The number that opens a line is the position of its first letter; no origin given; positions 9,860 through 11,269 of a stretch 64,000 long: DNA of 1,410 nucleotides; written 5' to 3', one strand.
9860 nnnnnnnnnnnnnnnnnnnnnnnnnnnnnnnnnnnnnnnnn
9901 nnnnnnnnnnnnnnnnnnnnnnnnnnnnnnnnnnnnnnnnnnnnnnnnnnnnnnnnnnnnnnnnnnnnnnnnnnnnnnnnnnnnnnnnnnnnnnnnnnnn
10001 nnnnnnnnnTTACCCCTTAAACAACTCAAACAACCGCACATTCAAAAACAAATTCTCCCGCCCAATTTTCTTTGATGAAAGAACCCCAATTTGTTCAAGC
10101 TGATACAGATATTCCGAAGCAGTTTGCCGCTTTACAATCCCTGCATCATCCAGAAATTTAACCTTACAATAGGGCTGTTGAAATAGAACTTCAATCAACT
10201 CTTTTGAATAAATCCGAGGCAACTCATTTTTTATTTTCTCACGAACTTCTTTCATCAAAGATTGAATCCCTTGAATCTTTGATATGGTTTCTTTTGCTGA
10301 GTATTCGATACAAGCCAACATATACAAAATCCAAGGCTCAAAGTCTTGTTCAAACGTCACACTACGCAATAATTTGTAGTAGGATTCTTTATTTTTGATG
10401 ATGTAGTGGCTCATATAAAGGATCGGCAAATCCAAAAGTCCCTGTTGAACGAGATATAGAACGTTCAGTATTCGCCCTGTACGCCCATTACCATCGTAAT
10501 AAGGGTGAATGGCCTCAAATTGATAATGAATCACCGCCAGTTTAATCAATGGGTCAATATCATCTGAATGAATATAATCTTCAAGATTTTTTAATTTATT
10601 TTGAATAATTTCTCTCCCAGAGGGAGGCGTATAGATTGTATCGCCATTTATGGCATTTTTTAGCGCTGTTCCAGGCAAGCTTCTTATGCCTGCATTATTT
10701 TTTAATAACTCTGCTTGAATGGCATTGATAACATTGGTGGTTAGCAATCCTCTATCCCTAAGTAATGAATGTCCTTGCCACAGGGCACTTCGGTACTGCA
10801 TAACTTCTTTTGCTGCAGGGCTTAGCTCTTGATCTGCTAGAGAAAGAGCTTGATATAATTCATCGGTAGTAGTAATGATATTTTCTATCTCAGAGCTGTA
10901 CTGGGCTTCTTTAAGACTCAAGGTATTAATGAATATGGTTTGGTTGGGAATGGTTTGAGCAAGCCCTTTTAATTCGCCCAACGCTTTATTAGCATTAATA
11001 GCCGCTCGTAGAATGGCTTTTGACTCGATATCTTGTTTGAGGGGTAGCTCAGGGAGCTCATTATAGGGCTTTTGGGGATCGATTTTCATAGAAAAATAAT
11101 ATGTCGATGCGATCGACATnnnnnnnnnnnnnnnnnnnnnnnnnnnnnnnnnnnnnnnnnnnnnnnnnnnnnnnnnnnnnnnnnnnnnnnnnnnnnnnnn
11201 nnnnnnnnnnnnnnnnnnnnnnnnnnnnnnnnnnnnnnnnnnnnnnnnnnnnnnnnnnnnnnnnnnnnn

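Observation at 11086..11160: Fic promoter with a palindromic operator in the -35/-10 spacer and a probably leaderless start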

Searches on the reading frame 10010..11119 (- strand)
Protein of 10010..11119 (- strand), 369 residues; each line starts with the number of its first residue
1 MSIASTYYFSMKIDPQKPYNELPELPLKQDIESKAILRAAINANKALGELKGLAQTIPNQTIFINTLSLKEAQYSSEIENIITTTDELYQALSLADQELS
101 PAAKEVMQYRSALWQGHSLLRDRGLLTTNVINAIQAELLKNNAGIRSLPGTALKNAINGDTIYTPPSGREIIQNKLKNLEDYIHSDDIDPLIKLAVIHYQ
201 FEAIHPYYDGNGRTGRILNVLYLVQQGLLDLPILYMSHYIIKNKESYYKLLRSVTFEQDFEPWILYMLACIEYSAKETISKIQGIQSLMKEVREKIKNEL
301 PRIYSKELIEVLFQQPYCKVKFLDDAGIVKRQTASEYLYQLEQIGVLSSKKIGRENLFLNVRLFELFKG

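Call 6: search_protein_families(library=pfam, proteins=[window:10010-11119:-], max_evalue=0.01)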
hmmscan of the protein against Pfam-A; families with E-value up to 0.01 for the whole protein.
window:10010-11119:- (369 aa): 3 families
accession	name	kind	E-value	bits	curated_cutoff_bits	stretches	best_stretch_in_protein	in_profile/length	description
PF21248.3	SoFic-like_C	-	3e-32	111.1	27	1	288-363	1-76/76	Protein adenylyltransferase SoFic-like, C-terminal domain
PF13784.11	Fic_N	-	5.5e-27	94.1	26.7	1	38-116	2-80/82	Fic/DOC family N-terminal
PF02661.23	Fic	-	2.5e-17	63.9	24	1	126-223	2-93/93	Fic/DOC family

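Call 7: find_homologous_proteins(query=window:10010-11119:-, max_evalue=1e-20)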
Query window:10010-11119:- (369 aa): 8000 proteins with E <= 1e-20 among 8000 candidates; the best 120 are listed.
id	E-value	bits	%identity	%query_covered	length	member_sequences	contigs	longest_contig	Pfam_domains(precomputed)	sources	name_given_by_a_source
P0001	5.4e-238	807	100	100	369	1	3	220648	PF21248.4,PF13784.12,PF02661.24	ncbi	-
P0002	1.6e-216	736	90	100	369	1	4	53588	PF21248.4,PF13784.12,PF02661.24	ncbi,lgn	-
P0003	3.2e-208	709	89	97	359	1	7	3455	PF21248.4,PF13784.12,PF02661.24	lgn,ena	-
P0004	7.9e-204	694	85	100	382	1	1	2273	PF21248.4,PF13784.12,PF02661.24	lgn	-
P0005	5.7e-197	672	85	97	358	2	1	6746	PF21248.4,PF13784.12,PF02661.24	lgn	-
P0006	4.5e-195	666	81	100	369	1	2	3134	PF21248.4,PF13784.12,PF02661.24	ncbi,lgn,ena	-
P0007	5.0e-191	652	82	97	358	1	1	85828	PF21248.4,PF13784.12,PF02661.24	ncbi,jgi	jgi:Fic family protein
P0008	5.3e-191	652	81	97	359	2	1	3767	PF21248.4,PF13784.12,PF02661.24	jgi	jgi:Fic family protein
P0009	9.9e-191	651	81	97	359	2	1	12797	PF21248.4,PF13784.12,PF02661.24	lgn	-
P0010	1.1e-186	638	77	100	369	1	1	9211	PF21248.4,PF13784.12,PF02661.24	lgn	-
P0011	2.5e-183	627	78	97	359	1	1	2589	PF21248.4,PF13784.12,PF02661.24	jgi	jgi:Fic family protein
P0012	1.2e-175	602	76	97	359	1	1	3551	PF21248.4,PF13784.12,PF02661.24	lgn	-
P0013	7.3e-173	593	71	100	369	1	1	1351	PF21248.4,PF13784.12,PF02661.24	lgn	-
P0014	5.2e-170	583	72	97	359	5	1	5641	PF21248.4,PF13784.12,PF02661.24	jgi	jgi:Fic family protein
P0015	2.0e-169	581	71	98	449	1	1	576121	PF21248.4,PF13784.12,PF02661.24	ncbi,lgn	ncbi:MAG: Fic family protein [Candidatus Margulisiibacteriota bacterium]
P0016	2.9e-169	581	70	97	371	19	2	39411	PF21248.4,PF13784.12,PF02661.24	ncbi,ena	-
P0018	2.2e-165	568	70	97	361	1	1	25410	PF21248.4,PF13784.12,PF02661.24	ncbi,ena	-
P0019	9.0e-165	566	71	97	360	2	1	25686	PF21248.4,PF13784.12,PF02661.24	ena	-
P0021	2.3e-161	555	68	97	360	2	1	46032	PF21248.4,PF13784.12,PF02661.24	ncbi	ncbi:MAG: Fic family protein [Candidatus Marinamargulisbacteria bacterium]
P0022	8.5e-160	550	69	97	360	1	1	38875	PF21248.4,PF13784.12,PF02661.24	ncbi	ncbi:Fic family protein [Thermoproteota archaeon]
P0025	1.8e-156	539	67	97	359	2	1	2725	PF21248.4,PF13784.12,PF02661.24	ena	-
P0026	5.9e-137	474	61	96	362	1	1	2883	PF21248.4,PF13784.12,PF02661.24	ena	-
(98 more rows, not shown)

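Call 11: find_related_loci(query=A1, collection=genome_contigs, flank=4000)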
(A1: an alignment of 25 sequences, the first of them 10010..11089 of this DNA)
Query A1 (359 aa) in genome_contigs; peptide patterns used: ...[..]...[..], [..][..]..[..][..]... (x = any residue, [..] = any of these).
600 stretches matched a pattern (row limit reached: there are more); 592 encode a relative of the query (tblastn E <= 1e-3); the best 80 are kept; 80 distinct loci.
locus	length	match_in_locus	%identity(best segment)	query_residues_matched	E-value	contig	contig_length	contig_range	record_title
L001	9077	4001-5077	55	1-357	1e-134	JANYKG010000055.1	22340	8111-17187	MAG: Armatimonadetes bacterium isolate GL140_5_metabinner_15 GL140_5_k141_3109510, whole genome shotgun sequence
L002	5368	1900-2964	54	4-357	2e-128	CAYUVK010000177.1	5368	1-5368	MAG TPA_asm: uncultured Ignavibacteriaceae bacterium isolate SRP214966_co4_500 genome assembly, contig: NODE_22566_lengt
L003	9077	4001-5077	54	1-357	3e-127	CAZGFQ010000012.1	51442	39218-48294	MAG TPA_asm: uncultured bacterium isolate SRP200020_co2_109 genome assembly, contig: NODE_725_length_51442_cov_262.89970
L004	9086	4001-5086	54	1-358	2e-124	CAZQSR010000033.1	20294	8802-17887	MAG TPA_asm: uncultured Ignavibacteriaceae bacterium isolate binchicken_co190_329 genome assembly, contig: NODE_4742_len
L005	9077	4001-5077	53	1-357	3e-124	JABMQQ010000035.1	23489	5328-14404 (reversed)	MAG: Candidatus Neomarinimicrobiota bacterium isolate bin.62 k141_1140574, whole genome shotgun sequence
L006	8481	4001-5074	53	1-357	2e-124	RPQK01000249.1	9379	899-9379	MAG: Acidobacteria bacterium isolate metabat2.299 metabat2.299_Contig_423006, whole genome shotgun sequence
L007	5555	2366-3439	52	1-357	4e-124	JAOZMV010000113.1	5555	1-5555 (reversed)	MAG: Desulfuromusa sp. isolate GMC3.metabat2.84 GMC3_7037_length_5555_cov_9.324545, whole genome shotgun sequence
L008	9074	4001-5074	53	3-357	6e-124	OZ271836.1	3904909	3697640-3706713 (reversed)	MAG: Alkalispirochaeta sp. isolate 2b52b25b-b167-4c55-8f62-08d4b698aa70 genome assembly, chromosome: 1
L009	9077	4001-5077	55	1-355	1e-123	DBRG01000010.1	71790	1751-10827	MAG TPA_asm: Bacteroidales bacterium UBA1374 UBA1374_contig_5802, whole genome shotgun sequence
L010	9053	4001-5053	54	10-358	1e-123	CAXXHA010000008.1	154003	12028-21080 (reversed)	MAG: Spirochaetia bacterium isolate 4b612f34-177e-4c5c-b08e-3e7ec00fbc00 genome assembly, contig: contig_8, whole genome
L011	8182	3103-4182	51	1-359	3e-123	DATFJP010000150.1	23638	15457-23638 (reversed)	MAG TPA_asm: Desulfuromonadales bacterium isolate SMAG_U9147 k141_194570, whole genome shotgun sequence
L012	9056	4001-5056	54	7-357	1e-122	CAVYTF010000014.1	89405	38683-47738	MAG: uncultured Bacteroidetes bacterium isolate MFD09671.bin.2.20 genome assembly, contig: contig_66923, whole genome sh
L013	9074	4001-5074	53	1-358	2e-122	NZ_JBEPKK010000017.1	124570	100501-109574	Variovorax boronicumulans strain DS4417 Ga0466878_17, whole genome shotgun sequence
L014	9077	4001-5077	53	3-358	4e-121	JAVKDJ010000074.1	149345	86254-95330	MAG: Cyclobacteriaceae bacterium isolate F3-SA18-10 k141_91725, whole genome shotgun sequence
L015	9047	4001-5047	55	1-350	3e-121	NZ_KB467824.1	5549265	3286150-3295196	Janthinobacterium sp. CG3 JANGC3DRAFT_scaffold1.1, whole genome shotgun sequence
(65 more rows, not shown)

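Call 12: find_related_loci(query=window:10010-11089:-, collection=metagenome_contigs, flank=3000)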
Query window:10010-11089:- (359 aa) in metagenome_contigs; peptide patterns used: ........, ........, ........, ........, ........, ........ (x = any residue, [..] = any of these).
254 stretches matched a pattern; 111 encode a relative of the query (tblastn E <= 1e-3); the best 80 are kept; 80 distinct loci.
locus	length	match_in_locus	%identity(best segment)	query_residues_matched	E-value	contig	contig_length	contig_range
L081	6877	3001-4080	58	2-359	1e-140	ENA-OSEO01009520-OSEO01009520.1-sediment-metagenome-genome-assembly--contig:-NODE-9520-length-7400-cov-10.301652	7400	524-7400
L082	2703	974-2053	58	2-359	5e-148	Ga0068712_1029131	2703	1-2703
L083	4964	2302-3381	58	2-359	4e-142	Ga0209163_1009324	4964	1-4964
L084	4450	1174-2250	59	1-357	1e-142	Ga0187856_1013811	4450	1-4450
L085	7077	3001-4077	58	1-357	1e-139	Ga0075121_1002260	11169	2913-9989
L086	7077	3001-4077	58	1-357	1e-139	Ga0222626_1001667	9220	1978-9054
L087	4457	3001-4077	58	1-357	1e-140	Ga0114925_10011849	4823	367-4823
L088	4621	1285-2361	58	1-357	7e-141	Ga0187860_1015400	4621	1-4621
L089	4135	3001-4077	58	1-357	8e-140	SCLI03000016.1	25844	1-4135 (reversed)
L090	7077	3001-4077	57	1-357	2e-138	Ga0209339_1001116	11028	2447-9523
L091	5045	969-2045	57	1-357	1e-138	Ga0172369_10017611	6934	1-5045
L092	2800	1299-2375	58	1-357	1e-145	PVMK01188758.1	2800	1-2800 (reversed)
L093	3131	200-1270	58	1-355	6e-144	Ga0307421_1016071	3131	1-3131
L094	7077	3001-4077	58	1-357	7e-138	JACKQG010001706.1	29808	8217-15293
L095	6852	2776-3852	58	1-357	8e-138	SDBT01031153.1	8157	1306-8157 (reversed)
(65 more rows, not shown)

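Call 14: find_encoding_contigs(protein=P0002, flank=3000, max_places=2)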
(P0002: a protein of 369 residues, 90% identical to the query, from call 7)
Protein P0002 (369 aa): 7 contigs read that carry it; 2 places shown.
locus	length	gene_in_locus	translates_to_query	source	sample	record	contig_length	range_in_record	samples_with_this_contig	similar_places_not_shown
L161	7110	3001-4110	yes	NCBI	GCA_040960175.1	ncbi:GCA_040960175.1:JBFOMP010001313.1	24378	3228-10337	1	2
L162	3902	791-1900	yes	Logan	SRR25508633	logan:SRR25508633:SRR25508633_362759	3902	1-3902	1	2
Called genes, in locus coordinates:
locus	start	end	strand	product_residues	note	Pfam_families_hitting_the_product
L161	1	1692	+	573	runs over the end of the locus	PF01807:Zn_ribbon_DnaG, PF08275:DNAG_N, PF01751:Toprim, PF13155:Toprim_2, PF13362:Toprim_3, PF13662:Toprim_4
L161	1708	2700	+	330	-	PF00140:Sigma70_r1_2, PF04542:Sigma70_r2, PF04539:Sigma70_r3, PF04545:Sigma70_r4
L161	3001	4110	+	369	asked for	PF13784:Fic_N, PF02661:Fic, PF21248:SoFic-like_C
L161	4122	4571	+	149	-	-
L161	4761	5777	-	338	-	PF02498:Bro-N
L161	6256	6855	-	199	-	PF01476:LysM (weak)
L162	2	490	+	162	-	?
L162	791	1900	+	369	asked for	PF13784:Fic_N, PF02661:Fic, PF21248:SoFic-like_C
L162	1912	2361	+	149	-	-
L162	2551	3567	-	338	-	PF02498:Bro-N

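Call 15: find_encoding_contigs(protein=P0007, flank=3000, max_places=2)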
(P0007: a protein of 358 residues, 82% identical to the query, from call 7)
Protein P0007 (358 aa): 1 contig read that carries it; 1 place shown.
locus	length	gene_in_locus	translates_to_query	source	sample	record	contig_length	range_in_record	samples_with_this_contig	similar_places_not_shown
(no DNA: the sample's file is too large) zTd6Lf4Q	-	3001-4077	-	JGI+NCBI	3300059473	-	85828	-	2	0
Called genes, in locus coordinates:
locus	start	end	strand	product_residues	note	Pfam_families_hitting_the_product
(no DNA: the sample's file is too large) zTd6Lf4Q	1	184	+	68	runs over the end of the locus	-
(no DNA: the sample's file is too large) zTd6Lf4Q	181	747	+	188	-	PF20275:CTD10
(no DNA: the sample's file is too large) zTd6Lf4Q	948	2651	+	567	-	PF10088:DUF2326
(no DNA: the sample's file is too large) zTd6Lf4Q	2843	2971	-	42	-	-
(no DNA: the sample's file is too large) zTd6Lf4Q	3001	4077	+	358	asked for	PF13784:Fic_N, PF02661:Fic, PF21248:SoFic-like_C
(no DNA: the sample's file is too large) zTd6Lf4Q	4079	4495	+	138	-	PF01451:LMWPc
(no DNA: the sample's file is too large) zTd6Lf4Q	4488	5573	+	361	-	PF02417:Chromate_transp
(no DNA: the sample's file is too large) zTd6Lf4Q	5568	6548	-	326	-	PF00140:Sigma70_r1_2, PF04542:Sigma70_r2, PF04539:Sigma70_r3, PF04545:Sigma70_r4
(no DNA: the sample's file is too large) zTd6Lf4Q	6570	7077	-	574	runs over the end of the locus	PF01807:Zn_ribbon_DnaG, PF08275:DNAG_N, PF01751:Toprim, PF13155:Toprim_2, PF13362:Toprim_3, PF13662:Toprim_4, PF10410:DnaB_bind (faint)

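Call 16: find_encoding_contigs(protein=P0009, flank=3000, max_places=2)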
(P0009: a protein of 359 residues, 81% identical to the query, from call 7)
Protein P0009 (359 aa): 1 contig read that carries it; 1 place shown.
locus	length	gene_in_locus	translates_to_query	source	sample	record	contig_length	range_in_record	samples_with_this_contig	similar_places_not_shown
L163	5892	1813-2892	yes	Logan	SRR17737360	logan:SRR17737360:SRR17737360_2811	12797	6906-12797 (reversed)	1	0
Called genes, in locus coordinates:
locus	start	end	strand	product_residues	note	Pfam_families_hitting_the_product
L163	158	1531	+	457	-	PF00072:Response_reg, PF07728:AAA_5 (faint), PF00158:Sigma54_activat, PF14532:Sigma54_activ_2, PF25601:AAA_lid_14, PF02954:HTH_8 (weak)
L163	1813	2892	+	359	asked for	PF13784:Fic_N, PF02661:Fic, PF21248:SoFic-like_C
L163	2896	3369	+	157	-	-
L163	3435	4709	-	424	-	PF00939:Na_sulph_symp (weak), PF02040:ArsB, PF03600:CitMHS, PF06808:DctM, PF00939:Na_sulph_symp, PF03600:CitMHS (weak)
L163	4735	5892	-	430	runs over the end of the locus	PF00815:Histidinol_dh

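Call 22: find_encoding_contigs(protein=P0010, flank=2500, max_places=1)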
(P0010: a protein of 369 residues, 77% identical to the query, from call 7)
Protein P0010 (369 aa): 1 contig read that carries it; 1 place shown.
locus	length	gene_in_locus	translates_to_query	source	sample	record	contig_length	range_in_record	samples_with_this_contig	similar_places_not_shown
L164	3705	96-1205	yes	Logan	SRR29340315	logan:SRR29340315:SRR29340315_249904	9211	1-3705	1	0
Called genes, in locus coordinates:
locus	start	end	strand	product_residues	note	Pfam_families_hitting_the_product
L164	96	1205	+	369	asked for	PF13784:Fic_N, PF02661:Fic, PF21248:SoFic-like_C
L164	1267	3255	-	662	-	PF01368:DHH, PF02272:DHHA1, PF17768:RecJ_OB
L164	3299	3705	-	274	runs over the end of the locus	PF13640:2OG-FeII_Oxy_3, PF13661:2OG-FeII_Oxy_4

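Call 23: find_encoding_contigs(protein=P0016, flank=2500, max_places=1)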
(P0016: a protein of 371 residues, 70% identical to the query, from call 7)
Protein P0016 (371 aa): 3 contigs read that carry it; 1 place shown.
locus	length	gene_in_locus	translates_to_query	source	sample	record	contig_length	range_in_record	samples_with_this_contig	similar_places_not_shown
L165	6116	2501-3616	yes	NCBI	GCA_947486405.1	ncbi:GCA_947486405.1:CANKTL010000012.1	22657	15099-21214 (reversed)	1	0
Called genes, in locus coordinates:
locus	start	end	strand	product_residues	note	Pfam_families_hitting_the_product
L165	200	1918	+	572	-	PF03951:Gln-synt_N (weak), PF00120:Gln-synt_C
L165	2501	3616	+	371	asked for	PF13784:Fic_N, PF02661:Fic, PF21248:SoFic-like_C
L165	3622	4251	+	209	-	-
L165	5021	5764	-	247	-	PF04452:Methyltrans_RNA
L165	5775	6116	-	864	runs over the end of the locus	-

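Call 24: find_encoding_contigs(protein=P0019, flank=2500, max_places=1)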
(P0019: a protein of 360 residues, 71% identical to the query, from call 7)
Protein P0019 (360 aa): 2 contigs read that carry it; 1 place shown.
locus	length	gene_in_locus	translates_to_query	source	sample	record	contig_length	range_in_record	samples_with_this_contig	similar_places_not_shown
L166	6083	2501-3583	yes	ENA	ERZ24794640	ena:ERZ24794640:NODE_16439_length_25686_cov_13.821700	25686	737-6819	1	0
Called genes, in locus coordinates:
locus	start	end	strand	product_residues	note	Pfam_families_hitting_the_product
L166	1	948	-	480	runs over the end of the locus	PF04326:SLFN_AlbA_2, PF13749:HATPase_c_4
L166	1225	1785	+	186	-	PF22322:DUF6973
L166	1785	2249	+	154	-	PF04307:YdjM (weak)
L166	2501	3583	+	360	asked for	PF13784:Fic_N, PF02661:Fic, PF21248:SoFic-like_C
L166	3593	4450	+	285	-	PF13031:DUF3892, PF07182:DUF1402 (weak)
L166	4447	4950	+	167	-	-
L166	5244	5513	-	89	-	PF03050:DDE_Tnp_IS66, PF13817:DDE_Tnp_IS66_C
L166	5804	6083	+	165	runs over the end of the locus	PF01899:MNHE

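Call 25: find_encoding_contigs(protein=P0021, flank=2500, max_places=1)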
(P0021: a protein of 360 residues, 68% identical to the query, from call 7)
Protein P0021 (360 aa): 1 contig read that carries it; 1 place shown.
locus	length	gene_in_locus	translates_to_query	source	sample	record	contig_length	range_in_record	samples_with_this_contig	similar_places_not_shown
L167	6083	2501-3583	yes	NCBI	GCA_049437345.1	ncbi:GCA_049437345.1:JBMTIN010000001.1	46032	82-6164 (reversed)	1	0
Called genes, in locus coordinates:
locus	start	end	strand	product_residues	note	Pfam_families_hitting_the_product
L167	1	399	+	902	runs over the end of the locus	PF03699:UPF0182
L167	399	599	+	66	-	PF09723:Zn_ribbon_8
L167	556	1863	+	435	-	PF13562:NTP_transf_4, PF25087:GMPPB_C (faint), PF00132:Hexapep (weak), PF25084:LbH_EIF2B (weak)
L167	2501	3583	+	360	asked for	PF13784:Fic_N, PF02661:Fic, PF21248:SoFic-like_C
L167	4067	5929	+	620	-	PF00884:Sulfatase, PF02995:DUF229 (weak), PF16347:SGSH_C (weak)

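Call 36: find_encoding_contigs(protein=P0022, flank=2500, max_places=1)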
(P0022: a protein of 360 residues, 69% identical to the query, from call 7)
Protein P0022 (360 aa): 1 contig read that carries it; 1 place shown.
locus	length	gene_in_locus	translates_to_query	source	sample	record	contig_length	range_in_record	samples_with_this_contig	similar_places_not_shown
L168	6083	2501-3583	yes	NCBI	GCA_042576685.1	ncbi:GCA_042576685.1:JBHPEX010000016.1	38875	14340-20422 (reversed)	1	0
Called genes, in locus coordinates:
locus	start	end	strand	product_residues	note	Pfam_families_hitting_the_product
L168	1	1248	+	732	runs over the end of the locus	PF00580:UvrD-helicase, PF13086:AAA_11 (weak), PF13245:AAA_19, PF13361:UvrD_C, PF21196:PcrA_UvrD_tudor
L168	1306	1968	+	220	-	PF13353:Fer4_12, PF04055:Radical_SAM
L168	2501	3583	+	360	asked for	PF13784:Fic_N, PF02661:Fic, PF21248:SoFic-like_C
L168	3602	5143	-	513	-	-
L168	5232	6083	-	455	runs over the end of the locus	PF00772:DnaB, PF03796:DnaB_C, PF06745:ATPase (weak), PF13481:AAA_25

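Call 37: find_encoding_contigs(protein=P0018, flank=2500, max_places=1)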
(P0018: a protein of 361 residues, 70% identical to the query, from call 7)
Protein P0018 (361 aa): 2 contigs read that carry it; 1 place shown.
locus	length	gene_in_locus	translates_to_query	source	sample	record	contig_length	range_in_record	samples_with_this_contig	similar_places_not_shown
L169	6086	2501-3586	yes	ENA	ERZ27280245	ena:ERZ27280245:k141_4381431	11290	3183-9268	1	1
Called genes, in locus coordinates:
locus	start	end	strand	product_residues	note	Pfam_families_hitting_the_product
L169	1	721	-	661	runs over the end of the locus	PF13520:AA_permease_2, PF00324:AA_permease (weak)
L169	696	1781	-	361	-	PF01761:DHQ_synthase, PF24621:DHQS_C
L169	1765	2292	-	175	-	PF13238:AAA_18 (weak), PF01202:SKI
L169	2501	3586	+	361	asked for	PF13784:Fic_N, PF02661:Fic, PF21248:SoFic-like_C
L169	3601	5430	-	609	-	PF13522:GATase_6, PF13537:GATase_7, PF01380:SIS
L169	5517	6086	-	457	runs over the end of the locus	PF02518:HATPase_c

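Call 38: find_encoding_contigs(protein=P0025, flank=2500, max_places=1)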
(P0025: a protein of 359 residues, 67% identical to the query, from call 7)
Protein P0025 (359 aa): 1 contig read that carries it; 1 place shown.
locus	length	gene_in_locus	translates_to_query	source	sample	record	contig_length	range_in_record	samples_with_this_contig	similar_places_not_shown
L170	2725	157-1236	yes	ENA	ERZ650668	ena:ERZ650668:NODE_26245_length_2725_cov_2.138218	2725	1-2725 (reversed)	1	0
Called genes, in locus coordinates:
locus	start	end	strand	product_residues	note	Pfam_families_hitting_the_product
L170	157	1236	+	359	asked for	PF13784:Fic_N, PF02661:Fic, PF21248:SoFic-like_C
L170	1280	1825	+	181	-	PF08645:PNK3P, PF00702:Hydrolase, PF13419:HAD_2, PF13242:Hydrolase_like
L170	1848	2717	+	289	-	PF01063:Aminotran_4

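Call 39: find_encoding_contigs(protein=P0026, flank=2500, max_places=1)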
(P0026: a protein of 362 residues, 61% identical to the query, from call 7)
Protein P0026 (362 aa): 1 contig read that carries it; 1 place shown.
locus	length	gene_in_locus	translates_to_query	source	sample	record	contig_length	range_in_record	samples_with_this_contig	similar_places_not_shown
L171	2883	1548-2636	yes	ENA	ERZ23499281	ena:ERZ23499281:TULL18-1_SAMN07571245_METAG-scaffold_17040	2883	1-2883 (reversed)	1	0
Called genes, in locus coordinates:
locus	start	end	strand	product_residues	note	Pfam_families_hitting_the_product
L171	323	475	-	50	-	-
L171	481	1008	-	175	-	-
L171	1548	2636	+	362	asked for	PF13784:Fic_N, PF02661:Fic, PF21248:SoFic-like_C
